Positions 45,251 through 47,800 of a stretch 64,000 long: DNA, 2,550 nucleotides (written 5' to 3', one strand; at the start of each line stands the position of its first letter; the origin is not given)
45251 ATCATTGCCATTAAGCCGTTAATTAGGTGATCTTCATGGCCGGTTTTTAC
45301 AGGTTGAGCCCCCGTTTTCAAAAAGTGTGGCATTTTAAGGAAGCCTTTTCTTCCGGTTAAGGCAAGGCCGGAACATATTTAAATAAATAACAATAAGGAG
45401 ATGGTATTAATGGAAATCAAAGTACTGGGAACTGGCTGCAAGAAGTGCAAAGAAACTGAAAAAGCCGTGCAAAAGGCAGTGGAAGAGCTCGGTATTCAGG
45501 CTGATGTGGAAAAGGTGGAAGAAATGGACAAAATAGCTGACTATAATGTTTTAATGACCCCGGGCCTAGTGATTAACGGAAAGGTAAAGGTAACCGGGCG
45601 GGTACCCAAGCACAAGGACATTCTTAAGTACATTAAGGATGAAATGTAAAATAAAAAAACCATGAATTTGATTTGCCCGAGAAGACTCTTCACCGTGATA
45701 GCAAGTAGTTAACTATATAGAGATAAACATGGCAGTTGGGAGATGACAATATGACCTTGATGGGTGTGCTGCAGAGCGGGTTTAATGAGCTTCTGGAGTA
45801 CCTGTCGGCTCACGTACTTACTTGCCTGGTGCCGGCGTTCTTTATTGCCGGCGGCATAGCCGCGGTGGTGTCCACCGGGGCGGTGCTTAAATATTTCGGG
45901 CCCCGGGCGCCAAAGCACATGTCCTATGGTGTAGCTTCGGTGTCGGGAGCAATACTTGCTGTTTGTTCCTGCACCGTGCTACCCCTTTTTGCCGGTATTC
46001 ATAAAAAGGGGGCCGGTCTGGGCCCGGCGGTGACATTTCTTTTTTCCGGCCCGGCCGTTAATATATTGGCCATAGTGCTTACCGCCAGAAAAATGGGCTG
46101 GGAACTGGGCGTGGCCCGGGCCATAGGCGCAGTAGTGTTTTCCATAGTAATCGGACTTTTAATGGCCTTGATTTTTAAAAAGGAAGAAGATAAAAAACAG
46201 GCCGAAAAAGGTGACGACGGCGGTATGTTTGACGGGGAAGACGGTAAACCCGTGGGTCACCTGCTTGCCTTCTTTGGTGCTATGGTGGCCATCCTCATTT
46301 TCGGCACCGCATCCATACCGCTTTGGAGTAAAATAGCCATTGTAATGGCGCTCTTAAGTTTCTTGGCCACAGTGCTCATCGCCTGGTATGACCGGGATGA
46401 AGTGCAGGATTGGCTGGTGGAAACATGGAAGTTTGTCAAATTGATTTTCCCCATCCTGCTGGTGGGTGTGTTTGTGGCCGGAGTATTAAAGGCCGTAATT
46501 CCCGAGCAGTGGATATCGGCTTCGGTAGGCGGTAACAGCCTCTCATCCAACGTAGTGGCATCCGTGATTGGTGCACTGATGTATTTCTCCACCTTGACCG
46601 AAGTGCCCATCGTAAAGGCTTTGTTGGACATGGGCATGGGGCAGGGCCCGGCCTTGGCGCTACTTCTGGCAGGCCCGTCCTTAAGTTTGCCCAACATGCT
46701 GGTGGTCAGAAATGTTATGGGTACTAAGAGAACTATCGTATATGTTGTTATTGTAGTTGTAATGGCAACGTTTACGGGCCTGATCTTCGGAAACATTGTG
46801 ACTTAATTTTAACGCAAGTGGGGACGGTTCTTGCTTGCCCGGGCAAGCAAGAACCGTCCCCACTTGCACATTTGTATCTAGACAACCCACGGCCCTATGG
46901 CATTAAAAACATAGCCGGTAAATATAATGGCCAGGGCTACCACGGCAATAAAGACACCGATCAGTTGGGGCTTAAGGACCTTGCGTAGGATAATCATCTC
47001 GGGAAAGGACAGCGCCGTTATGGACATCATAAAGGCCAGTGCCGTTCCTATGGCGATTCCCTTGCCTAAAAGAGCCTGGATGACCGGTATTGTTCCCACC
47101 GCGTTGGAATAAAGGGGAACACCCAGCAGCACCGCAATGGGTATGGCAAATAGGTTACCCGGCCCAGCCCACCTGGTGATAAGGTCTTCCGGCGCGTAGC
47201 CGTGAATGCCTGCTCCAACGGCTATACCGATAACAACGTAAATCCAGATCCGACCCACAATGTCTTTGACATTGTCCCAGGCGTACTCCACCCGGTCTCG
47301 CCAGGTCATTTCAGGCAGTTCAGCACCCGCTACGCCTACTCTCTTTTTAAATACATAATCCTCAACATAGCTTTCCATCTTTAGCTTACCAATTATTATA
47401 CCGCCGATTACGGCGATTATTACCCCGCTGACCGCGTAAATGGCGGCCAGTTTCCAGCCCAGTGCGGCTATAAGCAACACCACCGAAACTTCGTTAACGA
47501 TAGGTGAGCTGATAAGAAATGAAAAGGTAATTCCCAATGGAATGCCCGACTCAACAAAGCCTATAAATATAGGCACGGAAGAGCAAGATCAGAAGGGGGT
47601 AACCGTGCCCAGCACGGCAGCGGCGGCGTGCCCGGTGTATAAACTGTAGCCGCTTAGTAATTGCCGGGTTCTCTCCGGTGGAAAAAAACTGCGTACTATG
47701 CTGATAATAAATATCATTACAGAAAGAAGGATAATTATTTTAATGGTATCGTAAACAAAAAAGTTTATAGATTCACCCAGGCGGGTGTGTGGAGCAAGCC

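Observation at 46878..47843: Single in-frame TGA at the first Cys of the CxC motif of an ArsP-type permease: selenocysteine candidate or fresh nonsense mutation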

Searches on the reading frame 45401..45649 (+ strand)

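Call 6: search_protein_families(library=pfam, proteins=[window:45401-45649:+])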
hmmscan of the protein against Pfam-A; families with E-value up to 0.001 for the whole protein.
window:45401-45649:+ (82 aa): 1 family
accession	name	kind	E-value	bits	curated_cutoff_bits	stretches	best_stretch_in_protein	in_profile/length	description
PF13192.12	Thioredoxin_3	-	2.2e-29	101.8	24.8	1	4-78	1-75/76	Thioredoxin domain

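Call 8: search_protein_families(library=ncbifam, proteins=[window:45401-45649:+])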
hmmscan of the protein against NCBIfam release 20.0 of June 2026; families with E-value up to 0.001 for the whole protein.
window:45401-45649:+ (82 aa): 5 families
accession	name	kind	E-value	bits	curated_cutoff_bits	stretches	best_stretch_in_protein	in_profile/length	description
TIGR00412.2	redox_disulf_2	subfamily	2.9e-30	104.5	62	1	5-79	1-75/75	MTH895/ArsE family thioredoxin-like protein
TIGR00411.1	redox_disulf_1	equivalog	6.2e-10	39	92.75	1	12-82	10-82/82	MJ0307 family thioredoxin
TIGR02187.2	PDO_seleno_TRX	equivalog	1.8e-05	24.2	185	1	7-79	133-207/209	protein disulfide oxidoreductase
NF049942.1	DF_fam_seleno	subfamily_domain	0.00044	20.2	70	1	11-61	7-59/96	DF family (seleno)protein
TIGR00333.1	nrdI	equivalog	0.00056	19.9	74.65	1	21-80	8-64/127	class Ib ribonucleoside-diphosphate reductase assembly flavoprotein NrdI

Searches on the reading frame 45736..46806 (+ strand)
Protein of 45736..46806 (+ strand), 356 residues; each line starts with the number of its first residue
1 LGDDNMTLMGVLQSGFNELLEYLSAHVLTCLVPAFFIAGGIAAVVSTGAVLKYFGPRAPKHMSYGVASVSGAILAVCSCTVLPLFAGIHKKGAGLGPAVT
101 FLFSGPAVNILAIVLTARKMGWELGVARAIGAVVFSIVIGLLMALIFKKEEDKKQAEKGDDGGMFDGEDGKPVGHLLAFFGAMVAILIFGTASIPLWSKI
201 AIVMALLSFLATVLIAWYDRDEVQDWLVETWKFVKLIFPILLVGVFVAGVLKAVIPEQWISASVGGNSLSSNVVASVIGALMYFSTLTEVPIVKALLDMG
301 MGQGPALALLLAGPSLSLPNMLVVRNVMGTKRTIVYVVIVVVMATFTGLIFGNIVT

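Call 6: search_protein_families(library=pfam, proteins=[window:45736-46806:+])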
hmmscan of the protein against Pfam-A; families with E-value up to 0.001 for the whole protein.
window:45736-46806:+ (356 aa): 1 family
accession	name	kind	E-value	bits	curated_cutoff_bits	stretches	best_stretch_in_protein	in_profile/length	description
PF03773.19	ArsP_1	-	7.1e-85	285.2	32.3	1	15-352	4-293/294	Predicted permease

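Call 8: search_protein_families(library=ncbifam, proteins=[window:45736-46806:+])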
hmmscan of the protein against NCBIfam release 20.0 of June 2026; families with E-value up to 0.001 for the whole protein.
window:45736-46806:+ (356 aa): 2 families
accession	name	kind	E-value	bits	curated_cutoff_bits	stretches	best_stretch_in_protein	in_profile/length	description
NF033936.1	CuZnOut_SO0444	equivalog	6.8e-35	120.8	300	2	34-158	15-137/351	SO_0444 family Cu/Zn efflux transporter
NF040736.1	efflux_SaoE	equivalog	1e-31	110.5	325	2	29-161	20-150/352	efflux transporter SaoE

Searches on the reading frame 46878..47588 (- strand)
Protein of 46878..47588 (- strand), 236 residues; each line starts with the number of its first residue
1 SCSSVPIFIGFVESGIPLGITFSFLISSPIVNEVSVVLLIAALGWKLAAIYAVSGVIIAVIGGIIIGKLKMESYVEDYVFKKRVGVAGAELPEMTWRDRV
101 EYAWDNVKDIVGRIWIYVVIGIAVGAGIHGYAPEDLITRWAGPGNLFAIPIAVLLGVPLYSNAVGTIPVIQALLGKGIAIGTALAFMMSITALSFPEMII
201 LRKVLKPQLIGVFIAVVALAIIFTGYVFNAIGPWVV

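Call 40: find_homologous_proteins(query=window:46878-47588:-)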
Query window:46878-47588:- (236 aa): 8000 proteins with E <= 0.001 among 8000 candidates; the best 120 are listed.
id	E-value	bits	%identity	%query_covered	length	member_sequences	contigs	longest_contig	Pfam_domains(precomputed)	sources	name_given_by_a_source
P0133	2.0e-112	393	94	85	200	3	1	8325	PF03773.20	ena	-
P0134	3.9e-104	366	77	94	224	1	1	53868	PF03773.20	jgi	jgi:hypothetical protein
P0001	4.2e-97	343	67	98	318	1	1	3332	PF03773.20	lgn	-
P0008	1.4e-94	334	67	98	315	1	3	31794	PF03773.20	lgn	-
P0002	1.7e-94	334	66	98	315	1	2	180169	PF03773.20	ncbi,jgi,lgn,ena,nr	ncbi:MAG: hypothetical protein CVU89_10750 [Firmicutes bacterium HGW-Firmicutes-14]|jgi:hypothetical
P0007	7.6e-94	332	65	98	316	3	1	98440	PF03773.20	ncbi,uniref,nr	ncbi:permease [Phosphitispora fastidiosa]|uniref:permease n=1 Tax=Phosphitispora fastidiosa TaxID=28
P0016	1.4e-92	328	65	97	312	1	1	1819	PF03773.20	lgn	-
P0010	1.9e-92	327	63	98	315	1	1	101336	PF03773.20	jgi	-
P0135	3.2e-92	327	76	83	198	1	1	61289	PF03773.20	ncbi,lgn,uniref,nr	ncbi:Predicted permease [Desulfoscipio geothermicus DSM 3669]|uniref:Predicted permease n=1 Tax=Desu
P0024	3.5e-92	327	63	97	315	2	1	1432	PF03773.20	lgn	-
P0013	1.2e-91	325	64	98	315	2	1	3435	PF03773.20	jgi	-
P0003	1.4e-91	325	64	98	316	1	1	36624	PF03773.20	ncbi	ncbi:MAG: permease [Desulfitobacteriaceae bacterium]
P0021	2.7e-91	324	64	98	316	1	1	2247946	PF03773.20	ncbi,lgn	ncbi:permease [Paradesulfitobacterium aromaticivorans]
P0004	3.5e-91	323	64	98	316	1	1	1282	PF03773.20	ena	-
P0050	4.9e-91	323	63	98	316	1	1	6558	PF03773.20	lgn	-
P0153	1.1e-88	315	74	83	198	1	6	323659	PF03773.20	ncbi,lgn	-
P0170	3.4e-88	313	74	83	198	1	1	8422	PF03773.20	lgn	-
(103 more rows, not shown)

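Call 41: find_encoding_contigs(protein=P0133, flank=6000, max_places=3)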
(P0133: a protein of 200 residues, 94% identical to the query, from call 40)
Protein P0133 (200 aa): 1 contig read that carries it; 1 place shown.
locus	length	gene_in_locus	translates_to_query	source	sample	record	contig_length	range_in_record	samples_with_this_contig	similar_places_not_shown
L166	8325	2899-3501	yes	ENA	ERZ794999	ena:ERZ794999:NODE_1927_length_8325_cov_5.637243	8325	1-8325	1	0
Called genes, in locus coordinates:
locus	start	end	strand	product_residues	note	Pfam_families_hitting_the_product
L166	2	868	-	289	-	?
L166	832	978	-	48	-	-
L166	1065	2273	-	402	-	PF04055:Radical_SAM, PF13186:SPASM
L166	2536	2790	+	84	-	PF03773:ArsP_1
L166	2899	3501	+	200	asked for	PF03773:ArsP_1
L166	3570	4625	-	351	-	PF03773:ArsP_1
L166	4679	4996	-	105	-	PF08859:DGC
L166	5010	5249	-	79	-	PF13192:Thioredoxin_3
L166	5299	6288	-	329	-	PF13593:SBF_like, PF01758:SBF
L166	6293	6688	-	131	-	PF12840:HTH_20, PF01022:HTH_5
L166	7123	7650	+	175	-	PF04060:FeS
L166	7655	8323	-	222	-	?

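Call 42: find_encoding_contigs(protein=P0134, flank=6000, max_places=3)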
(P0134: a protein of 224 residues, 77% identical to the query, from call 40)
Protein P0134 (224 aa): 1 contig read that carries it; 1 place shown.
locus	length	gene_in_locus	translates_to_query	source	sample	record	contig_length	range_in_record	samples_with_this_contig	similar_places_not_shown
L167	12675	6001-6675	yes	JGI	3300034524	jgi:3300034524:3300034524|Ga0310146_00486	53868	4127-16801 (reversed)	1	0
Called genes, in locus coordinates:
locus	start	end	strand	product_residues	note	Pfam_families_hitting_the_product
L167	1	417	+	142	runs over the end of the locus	-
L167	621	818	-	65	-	-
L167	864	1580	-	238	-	PF00149:Metallophos, PF12850:Metallophos_2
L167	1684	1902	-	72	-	PF02597:ThiS (weak)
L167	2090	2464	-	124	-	PF12840:HTH_20, PF01022:HTH_5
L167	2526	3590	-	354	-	PF01758:SBF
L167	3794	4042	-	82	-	-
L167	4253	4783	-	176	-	PF04060:FeS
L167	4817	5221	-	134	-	PF25371:DUF7884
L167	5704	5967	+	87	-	PF03773:ArsP_1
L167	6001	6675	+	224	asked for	PF03773:ArsP_1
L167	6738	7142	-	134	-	PF18423:zf_CopZ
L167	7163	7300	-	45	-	PF02694:UPF0060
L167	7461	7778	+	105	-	PF03551:PadR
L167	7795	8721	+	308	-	PF03773:ArsP_1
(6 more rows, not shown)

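Call 43: find_encoding_contigs(protein=P0153, flank=6000, max_places=3)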
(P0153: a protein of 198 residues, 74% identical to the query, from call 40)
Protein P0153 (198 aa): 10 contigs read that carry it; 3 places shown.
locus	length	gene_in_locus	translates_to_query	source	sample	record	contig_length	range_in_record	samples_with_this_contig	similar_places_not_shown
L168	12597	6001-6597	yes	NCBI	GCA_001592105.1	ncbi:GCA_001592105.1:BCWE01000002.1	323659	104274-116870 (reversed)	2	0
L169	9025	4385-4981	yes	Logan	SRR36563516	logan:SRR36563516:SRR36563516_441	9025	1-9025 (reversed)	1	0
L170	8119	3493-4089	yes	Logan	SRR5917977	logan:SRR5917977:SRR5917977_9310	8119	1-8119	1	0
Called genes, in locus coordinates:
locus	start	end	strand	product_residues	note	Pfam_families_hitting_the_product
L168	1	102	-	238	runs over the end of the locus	PF00149:Metallophos, PF12850:Metallophos_2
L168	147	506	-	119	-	PF12840:HTH_20, PF01022:HTH_5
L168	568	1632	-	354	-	PF01758:SBF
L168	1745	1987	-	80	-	-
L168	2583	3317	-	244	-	PF02596:DUF169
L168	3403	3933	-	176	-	PF04060:FeS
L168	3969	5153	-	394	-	PF25371:DUF7884, PF02353:CMAS, PF13489:Methyltransf_23, PF08241:Methyltransf_11, PF08242:Methyltransf_12, PF13649:Methyltransf_25, PF13847:Methyltransf_31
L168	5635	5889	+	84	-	PF03773:ArsP_1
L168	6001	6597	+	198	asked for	PF03773:ArsP_1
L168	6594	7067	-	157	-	-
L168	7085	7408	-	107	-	PF02694:UPF0060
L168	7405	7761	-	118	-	PF02694:UPF0060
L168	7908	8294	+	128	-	PF03551:PadR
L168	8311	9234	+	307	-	PF03773:ArsP_1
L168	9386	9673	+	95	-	-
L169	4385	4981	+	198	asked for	PF03773:ArsP_1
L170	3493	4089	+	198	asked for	PF03773:ArsP_1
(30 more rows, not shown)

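Call 44: find_encoding_contigs(protein=P0170, flank=6000, max_places=3)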
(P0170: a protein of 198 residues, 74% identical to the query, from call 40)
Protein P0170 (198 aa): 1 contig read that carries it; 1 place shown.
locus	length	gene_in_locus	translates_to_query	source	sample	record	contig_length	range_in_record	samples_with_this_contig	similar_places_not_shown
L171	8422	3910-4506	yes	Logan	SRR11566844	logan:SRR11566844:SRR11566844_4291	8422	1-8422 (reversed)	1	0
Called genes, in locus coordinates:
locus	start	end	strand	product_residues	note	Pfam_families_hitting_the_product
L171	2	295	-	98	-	?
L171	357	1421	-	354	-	PF01758:SBF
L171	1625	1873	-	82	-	-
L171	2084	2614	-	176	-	PF04060:FeS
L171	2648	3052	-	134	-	PF25371:DUF7884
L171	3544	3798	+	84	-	PF03773:ArsP_1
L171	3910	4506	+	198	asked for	PF03773:ArsP_1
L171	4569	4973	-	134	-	PF18423:zf_CopZ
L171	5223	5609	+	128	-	PF03551:PadR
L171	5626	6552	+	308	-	PF03773:ArsP_1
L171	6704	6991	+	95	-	-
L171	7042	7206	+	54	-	-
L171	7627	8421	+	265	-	?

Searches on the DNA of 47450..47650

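Call 82: search_rna_families(source=window, start=47450, end=47650, threshold=evalue, max_evalue=10)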
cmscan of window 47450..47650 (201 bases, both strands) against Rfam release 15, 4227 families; matches with E-value up to 10: 2.
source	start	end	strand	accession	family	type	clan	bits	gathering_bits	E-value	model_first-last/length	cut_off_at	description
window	47546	47648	-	RF02031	tpke11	Gene; sRNA;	-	12.9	43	3.1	1-77/77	no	tpke11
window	47625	47650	+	RF01104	SBWMV2_UPD-PKb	Cis-reg;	-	12.4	39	7.2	1-29/29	no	Pseudoknot of upstream pseudoknot domain (UPD) of the 3'UTR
